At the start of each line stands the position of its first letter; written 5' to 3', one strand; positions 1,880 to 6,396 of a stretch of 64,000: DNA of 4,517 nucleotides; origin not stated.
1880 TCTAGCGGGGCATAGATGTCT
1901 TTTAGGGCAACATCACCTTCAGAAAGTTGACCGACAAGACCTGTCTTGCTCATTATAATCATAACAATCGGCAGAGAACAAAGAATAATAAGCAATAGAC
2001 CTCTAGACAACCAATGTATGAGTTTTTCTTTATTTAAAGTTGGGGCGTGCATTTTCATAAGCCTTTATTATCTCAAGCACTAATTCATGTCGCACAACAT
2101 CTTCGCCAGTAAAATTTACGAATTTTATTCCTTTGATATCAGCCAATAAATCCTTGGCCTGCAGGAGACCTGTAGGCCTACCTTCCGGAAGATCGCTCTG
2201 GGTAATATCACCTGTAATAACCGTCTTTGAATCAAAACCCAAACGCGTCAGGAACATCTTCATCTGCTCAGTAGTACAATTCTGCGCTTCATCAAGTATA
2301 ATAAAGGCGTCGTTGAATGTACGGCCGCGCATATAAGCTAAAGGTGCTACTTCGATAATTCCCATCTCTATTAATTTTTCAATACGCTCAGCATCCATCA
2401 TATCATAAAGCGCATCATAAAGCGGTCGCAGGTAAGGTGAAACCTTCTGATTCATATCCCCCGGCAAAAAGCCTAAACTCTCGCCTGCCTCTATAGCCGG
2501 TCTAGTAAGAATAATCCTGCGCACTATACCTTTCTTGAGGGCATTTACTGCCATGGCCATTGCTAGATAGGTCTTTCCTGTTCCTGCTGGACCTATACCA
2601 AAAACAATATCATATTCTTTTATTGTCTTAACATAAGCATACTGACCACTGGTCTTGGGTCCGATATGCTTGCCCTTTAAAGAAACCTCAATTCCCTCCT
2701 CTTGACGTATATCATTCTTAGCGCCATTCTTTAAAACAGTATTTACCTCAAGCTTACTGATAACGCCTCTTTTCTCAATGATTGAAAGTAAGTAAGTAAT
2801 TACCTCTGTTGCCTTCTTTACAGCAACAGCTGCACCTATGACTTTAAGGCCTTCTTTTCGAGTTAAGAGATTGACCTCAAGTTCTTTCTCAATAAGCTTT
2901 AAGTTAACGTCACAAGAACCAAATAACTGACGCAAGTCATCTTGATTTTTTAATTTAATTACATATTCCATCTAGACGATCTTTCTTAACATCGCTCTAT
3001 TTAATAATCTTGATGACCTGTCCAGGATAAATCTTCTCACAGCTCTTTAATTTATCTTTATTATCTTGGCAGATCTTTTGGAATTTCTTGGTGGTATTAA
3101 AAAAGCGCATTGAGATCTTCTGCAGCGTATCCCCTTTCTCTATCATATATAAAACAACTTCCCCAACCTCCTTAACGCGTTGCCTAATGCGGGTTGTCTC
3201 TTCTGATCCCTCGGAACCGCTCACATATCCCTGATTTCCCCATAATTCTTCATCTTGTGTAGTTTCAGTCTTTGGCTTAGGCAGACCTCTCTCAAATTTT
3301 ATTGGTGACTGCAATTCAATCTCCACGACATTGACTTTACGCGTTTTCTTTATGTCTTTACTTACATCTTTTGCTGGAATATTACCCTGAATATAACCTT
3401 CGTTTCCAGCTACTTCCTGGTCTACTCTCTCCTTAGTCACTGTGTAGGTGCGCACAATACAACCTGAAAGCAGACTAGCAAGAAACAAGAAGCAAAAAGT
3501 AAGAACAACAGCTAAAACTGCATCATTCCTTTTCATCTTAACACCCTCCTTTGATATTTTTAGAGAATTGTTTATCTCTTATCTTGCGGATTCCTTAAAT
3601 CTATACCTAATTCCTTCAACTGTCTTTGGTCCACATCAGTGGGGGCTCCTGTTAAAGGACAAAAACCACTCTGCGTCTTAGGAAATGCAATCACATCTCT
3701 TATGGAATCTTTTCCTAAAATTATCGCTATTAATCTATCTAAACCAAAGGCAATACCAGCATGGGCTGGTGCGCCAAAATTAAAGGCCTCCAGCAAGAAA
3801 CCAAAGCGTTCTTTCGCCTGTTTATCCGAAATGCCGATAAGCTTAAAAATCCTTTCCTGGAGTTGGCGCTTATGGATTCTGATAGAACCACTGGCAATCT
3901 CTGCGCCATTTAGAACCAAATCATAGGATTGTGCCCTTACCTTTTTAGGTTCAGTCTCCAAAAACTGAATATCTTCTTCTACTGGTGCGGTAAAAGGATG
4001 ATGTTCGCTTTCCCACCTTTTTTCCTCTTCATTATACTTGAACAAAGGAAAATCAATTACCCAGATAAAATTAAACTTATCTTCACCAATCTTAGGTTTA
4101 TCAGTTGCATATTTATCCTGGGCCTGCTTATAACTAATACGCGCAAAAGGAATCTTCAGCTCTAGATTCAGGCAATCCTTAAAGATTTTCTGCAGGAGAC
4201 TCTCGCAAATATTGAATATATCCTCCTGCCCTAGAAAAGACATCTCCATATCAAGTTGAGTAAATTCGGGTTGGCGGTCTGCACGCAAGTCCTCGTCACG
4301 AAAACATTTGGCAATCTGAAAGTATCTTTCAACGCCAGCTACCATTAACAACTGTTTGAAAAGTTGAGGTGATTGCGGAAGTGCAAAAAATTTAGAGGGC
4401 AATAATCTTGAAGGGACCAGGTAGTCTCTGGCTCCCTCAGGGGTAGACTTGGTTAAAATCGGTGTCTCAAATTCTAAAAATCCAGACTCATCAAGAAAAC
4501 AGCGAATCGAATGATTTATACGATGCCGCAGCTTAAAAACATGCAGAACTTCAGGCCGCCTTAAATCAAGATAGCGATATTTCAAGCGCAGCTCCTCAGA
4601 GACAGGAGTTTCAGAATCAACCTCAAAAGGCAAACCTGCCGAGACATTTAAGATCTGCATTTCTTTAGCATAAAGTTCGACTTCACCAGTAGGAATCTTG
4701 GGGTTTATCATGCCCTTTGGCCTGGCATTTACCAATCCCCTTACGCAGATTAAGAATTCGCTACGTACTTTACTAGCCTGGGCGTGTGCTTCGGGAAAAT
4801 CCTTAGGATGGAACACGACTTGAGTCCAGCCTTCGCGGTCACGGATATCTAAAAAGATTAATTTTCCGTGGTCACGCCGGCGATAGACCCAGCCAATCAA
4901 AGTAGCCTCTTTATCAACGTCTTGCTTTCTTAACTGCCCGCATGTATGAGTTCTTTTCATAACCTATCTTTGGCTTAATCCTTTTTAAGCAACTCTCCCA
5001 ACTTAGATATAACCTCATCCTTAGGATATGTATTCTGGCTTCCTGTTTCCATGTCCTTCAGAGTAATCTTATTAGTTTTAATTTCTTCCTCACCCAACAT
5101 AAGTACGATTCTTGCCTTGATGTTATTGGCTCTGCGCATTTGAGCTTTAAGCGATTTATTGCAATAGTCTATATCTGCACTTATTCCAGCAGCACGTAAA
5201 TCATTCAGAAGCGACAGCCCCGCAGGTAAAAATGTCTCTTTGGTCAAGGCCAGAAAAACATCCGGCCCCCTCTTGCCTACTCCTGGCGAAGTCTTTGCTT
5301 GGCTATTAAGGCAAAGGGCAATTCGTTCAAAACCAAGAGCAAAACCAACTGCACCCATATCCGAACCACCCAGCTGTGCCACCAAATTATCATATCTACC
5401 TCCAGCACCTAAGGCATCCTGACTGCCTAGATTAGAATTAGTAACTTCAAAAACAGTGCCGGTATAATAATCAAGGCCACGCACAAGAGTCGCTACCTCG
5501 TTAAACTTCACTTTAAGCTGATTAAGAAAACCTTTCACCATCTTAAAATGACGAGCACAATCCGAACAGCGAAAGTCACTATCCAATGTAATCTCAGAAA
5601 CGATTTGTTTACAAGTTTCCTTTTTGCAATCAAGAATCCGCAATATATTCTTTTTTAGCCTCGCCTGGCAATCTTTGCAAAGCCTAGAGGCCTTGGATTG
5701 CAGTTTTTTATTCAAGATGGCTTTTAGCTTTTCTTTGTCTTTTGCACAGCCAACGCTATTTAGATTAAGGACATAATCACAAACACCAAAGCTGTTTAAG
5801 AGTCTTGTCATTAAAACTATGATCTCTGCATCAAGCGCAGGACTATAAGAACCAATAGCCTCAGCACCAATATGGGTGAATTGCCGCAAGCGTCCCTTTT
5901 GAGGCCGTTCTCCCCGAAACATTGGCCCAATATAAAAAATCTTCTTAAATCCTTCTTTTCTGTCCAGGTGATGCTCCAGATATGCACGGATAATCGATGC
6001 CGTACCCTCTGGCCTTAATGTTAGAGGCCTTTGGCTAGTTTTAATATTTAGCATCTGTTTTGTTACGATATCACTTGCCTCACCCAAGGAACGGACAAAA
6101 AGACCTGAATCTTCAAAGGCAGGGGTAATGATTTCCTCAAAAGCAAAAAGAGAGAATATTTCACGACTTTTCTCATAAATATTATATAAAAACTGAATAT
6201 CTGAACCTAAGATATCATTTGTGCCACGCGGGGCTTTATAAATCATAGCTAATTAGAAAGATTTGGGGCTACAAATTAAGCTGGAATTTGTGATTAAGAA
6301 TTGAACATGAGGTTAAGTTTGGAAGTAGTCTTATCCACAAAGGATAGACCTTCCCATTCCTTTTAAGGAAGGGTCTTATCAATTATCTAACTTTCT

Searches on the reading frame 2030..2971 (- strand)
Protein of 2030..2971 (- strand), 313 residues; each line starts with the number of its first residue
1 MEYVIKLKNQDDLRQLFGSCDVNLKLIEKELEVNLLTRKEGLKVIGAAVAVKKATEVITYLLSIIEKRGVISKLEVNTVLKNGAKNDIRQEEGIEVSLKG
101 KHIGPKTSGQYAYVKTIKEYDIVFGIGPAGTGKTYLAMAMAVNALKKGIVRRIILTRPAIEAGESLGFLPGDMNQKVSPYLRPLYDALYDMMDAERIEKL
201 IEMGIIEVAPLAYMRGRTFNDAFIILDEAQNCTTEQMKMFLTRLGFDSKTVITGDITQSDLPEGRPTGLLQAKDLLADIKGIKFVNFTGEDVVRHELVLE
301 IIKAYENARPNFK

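Call 19: search_protein_families(library=pfam, proteins=[window:2030-2971:-], max_evalue=0.00001)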
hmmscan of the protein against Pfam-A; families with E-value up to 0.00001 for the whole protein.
window:2030-2971:- (313 aa): 4 families
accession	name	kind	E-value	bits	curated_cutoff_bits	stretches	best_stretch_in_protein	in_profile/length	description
PF02562.22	PhoH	-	2.4e-95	318.3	27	1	103-306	2-205/205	PhoH-like protein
PF13604.12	AAA_30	-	6.2e-08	33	27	1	108-260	4-129/191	AAA domain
PF13245.12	AAA_19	-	9.8e-07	29.5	25.1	1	114-259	5-129/134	AAA domain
PF01695.23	IstB_IS21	-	9.7e-06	25.7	24.1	0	120-150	92-122/238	IstB-like ATP binding protein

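Call 55: find_encoding_contigs(protein=window:2030-2971:-, flank=10000, max_places=2)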
Protein window:2030-2971:- (313 aa): no gene with exactly this product is on record in the collection.

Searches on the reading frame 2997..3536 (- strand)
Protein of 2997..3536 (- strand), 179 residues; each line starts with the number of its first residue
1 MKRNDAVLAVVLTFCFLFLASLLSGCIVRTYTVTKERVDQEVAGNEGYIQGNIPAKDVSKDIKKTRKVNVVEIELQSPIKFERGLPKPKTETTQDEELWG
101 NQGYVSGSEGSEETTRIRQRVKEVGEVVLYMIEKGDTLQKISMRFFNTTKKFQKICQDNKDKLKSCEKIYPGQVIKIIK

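Call 19: search_protein_families(library=pfam, proteins=[window:2997-3536:-], max_evalue=0.00001)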
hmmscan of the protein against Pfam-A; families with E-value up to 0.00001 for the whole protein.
window:2997-3536:- (179 aa): 1 family
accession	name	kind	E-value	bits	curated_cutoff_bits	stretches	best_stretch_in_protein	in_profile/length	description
PF01476.26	LysM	-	6.5e-08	32.8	20.9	1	130-177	1-42/43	LysM domain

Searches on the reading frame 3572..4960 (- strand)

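Call 19: search_protein_families(library=pfam, proteins=[window:3572-4960:-], max_evalue=0.00001)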
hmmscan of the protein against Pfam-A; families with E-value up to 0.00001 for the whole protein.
window:3572-4960:- (462 aa): 2 families
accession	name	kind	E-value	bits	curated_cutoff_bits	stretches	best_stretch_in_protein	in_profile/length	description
PF00152.25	tRNA-synt_2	-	1.4e-118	395.9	25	1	121-430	1-308/308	tRNA synthetases class II (D, K and N)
PF01336.31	tRNA_anti-codon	-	9.1e-16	58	27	1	20-104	2-75/75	OB-fold nucleic acid binding domain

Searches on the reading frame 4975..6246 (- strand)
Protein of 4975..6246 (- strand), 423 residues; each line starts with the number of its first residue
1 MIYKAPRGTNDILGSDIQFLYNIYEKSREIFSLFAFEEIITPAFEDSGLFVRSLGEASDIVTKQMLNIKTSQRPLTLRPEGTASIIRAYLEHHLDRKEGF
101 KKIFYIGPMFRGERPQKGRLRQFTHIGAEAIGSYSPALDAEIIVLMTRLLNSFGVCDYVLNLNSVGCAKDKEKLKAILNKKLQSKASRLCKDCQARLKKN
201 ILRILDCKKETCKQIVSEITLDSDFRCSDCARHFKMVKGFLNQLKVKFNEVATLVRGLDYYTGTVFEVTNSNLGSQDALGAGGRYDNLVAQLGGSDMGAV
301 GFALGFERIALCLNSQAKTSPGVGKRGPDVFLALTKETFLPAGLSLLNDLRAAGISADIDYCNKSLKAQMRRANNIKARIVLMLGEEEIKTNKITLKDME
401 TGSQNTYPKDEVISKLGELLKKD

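Call 19: search_protein_families(library=pfam, proteins=[window:4975-6246:-], max_evalue=0.00001)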
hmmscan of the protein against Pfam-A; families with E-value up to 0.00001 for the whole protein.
window:4975-6246:- (423 aa): 3 families
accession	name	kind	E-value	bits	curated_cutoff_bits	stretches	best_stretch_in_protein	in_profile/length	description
PF13393.11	tRNA-synt_His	-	4e-42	145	25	1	8-309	1-308/308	Histidyl-tRNA synthetase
PF03129.25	HGTP_anticodon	-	1.9e-17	63.7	21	1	333-418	5-93/94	Anticodon binding domain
PF00587.30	tRNA-synt_2b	-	5.5e-13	49.8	29.3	1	72-294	8-147/179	tRNA synthetase class II core domain (G, H, P, S and T)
